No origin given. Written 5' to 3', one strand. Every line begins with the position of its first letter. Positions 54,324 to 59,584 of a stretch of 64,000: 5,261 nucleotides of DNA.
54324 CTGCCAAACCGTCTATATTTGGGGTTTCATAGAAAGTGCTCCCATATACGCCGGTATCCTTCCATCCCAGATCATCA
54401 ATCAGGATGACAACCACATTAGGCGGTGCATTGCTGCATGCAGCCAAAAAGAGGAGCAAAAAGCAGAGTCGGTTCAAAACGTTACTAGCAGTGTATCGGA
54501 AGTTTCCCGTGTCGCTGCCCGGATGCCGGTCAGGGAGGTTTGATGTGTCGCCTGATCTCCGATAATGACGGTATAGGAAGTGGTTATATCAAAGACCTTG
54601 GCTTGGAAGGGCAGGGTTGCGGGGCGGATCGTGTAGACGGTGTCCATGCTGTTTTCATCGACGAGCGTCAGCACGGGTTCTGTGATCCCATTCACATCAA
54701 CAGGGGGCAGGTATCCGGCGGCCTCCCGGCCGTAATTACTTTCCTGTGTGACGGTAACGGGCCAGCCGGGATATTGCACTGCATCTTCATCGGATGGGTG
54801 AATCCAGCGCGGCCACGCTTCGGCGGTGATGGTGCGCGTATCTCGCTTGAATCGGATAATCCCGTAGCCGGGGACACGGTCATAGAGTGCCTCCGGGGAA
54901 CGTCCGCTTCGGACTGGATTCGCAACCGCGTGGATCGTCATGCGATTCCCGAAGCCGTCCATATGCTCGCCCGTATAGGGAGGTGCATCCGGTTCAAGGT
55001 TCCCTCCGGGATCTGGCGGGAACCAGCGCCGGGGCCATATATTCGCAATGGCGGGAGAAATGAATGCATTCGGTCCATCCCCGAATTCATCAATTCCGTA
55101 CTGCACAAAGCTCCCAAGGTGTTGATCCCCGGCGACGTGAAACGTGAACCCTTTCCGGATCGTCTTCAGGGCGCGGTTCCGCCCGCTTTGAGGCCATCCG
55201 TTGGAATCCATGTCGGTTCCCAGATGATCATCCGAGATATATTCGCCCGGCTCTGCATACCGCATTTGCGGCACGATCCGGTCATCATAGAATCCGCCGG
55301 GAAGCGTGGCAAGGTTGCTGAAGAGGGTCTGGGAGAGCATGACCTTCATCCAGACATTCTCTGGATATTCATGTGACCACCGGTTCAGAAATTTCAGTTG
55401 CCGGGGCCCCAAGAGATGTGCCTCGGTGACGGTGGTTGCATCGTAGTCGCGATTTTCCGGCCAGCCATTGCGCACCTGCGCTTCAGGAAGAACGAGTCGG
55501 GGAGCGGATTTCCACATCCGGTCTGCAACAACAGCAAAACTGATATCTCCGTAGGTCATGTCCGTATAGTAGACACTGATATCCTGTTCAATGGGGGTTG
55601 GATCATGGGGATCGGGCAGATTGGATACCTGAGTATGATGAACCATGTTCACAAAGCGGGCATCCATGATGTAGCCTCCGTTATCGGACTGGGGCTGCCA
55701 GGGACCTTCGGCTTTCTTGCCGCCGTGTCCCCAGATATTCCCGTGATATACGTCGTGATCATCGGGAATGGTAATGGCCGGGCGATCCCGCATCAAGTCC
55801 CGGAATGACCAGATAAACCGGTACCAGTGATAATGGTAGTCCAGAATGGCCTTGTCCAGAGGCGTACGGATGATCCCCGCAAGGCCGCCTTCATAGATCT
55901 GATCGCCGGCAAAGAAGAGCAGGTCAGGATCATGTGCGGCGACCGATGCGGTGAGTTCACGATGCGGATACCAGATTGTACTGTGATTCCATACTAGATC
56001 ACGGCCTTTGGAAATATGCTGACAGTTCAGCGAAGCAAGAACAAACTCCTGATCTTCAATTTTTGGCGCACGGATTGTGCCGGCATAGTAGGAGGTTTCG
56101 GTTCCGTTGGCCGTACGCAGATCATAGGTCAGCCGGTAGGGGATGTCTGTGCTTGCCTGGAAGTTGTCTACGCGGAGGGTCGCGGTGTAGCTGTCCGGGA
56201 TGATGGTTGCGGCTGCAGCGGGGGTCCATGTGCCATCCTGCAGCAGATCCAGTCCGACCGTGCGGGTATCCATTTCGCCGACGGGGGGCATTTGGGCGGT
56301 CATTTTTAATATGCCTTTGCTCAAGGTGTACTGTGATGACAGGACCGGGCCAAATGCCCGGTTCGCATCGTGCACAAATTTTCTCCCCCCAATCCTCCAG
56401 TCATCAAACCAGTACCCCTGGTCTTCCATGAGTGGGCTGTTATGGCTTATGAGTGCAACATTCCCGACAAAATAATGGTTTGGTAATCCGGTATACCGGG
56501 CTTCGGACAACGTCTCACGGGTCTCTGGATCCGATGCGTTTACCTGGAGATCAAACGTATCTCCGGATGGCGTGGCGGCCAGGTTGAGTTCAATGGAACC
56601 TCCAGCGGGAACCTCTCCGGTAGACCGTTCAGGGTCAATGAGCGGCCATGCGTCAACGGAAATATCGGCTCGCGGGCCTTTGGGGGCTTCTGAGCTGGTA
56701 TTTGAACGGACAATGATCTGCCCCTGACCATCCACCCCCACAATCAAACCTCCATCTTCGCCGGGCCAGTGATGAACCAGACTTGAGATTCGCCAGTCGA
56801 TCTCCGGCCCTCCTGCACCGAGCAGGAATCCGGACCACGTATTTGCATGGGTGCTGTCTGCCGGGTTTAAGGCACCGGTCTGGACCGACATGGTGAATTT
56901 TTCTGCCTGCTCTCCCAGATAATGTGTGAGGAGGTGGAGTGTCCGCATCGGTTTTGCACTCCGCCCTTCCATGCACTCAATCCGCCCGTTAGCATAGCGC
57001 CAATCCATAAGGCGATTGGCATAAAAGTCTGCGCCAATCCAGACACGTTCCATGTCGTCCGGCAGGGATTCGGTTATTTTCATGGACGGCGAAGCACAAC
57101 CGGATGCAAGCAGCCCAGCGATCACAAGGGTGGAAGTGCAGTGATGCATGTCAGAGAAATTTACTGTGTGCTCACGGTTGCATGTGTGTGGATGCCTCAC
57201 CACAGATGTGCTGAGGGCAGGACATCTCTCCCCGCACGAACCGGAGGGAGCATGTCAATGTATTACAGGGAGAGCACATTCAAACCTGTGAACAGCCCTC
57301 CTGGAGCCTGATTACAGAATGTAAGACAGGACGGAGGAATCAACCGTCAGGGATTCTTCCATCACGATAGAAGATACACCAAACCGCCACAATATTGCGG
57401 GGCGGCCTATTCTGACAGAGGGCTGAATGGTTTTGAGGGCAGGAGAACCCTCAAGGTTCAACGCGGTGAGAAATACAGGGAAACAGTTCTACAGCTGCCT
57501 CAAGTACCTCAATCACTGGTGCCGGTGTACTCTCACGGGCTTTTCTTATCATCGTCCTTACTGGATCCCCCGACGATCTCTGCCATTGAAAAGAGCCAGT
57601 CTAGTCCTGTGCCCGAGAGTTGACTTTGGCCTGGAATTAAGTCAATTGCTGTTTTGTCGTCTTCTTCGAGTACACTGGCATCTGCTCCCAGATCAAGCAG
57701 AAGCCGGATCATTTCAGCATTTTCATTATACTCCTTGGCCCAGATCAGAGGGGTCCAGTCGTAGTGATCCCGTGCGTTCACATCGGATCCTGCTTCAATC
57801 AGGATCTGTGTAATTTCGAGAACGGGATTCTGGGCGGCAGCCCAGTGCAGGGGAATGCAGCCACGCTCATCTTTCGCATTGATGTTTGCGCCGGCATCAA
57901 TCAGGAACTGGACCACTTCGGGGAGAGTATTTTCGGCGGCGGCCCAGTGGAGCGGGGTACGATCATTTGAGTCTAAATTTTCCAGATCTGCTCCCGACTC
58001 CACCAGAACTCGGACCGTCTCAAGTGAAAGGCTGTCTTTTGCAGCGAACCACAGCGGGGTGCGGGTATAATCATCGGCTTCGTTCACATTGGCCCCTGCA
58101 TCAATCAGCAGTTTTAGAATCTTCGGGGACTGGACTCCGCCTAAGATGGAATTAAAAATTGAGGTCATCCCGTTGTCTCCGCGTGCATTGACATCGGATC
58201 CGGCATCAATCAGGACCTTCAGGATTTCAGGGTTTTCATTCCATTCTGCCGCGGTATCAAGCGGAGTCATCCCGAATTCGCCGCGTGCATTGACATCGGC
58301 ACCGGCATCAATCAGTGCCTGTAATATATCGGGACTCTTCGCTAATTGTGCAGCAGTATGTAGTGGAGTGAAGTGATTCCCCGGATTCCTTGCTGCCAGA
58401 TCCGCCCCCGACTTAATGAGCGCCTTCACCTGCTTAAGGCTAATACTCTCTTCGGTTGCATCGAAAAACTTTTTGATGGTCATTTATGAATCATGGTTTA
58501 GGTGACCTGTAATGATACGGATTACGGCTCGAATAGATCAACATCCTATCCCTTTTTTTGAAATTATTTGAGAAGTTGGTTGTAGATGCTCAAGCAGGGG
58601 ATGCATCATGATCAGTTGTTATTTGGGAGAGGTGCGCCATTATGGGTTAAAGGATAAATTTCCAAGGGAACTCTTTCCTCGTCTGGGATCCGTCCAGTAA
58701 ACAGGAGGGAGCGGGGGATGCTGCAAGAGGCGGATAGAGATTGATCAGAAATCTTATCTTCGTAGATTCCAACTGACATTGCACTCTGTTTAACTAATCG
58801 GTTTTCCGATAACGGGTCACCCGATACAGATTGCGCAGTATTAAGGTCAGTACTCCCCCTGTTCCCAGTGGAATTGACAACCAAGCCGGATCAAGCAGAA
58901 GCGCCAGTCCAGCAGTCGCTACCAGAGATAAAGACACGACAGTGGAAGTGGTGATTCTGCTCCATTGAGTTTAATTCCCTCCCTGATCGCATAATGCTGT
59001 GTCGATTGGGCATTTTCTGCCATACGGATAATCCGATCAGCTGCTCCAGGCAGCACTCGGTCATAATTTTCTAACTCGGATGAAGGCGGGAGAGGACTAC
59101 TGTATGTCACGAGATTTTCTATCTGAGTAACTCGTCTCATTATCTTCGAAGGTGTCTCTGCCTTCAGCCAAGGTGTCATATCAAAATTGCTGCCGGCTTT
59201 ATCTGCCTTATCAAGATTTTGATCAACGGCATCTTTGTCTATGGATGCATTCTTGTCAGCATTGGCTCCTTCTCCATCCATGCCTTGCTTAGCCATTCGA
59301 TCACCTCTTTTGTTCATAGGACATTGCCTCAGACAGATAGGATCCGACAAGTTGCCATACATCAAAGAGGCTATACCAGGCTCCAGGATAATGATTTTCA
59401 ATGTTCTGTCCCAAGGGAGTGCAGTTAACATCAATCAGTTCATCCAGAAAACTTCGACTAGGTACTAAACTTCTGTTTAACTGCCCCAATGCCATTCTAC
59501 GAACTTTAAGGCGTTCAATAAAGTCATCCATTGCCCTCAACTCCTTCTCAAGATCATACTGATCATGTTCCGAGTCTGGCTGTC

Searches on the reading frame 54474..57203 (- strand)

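Call 57: search_protein_families(library=pfam, proteins=[window:54474-57203:-], max_evalue=0.001)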
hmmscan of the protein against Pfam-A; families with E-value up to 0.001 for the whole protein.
window:54474-57203:- (909 aa): 1 family
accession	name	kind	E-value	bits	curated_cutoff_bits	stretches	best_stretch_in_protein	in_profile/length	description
PF09423.15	PhoD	-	1.6e-08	34.5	27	1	419-702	18-271/343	PhoD-like phosphatase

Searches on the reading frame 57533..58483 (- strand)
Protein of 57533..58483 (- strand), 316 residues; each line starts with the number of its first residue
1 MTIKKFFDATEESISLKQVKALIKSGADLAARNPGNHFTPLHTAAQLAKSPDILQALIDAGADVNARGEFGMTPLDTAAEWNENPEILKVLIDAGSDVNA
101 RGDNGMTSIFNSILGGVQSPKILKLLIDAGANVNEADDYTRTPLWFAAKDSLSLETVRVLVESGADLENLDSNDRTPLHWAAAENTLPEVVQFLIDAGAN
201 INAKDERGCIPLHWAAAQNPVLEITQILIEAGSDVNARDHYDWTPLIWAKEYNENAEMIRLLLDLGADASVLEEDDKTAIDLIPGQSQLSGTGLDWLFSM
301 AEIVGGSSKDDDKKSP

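Call 57: search_protein_families(library=pfam, proteins=[window:57533-58483:-], max_evalue=0.001)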
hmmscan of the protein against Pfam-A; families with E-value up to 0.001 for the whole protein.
window:57533-58483:- (316 aa): 6 families
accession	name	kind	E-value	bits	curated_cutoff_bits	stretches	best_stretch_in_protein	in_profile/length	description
PF00023.36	Ank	-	8.7e-50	164.3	21.1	4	173-205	1-32/33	Ankyrin repeat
PF12796.13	Ank_2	-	7.5e-45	151.9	27.3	3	119-205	9-90/90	Ankyrin repeats (3 copies)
PF13637.12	Ank_4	-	8.7e-44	147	22.7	5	52-92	11-50/50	Ankyrin repeats (many copies)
PF13857.12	Ank_5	-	7.1e-31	106.4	27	3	57-105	1-49/56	Ankyrin repeats (many copies)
PF13606.12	Ank_3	-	3.5e-30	100.7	22.3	1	174-203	2-30/30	Ankyrin repeat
PF00077.25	RVP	-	0.0002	22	20.7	0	257-276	14-33/101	Retroviral aspartyl protease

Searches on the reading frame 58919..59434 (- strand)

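Call 57: search_protein_families(library=pfam, proteins=[window:58919-59434:-], max_evalue=0.001)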
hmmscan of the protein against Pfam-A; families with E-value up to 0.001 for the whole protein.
window:58919-59434:- (171 aa): 1 family
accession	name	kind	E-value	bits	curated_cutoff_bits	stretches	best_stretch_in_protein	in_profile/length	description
PF10097.14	DUF2335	-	1.7e-09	37.9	25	1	116-148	1-33/50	Predicted membrane protein (DUF2335)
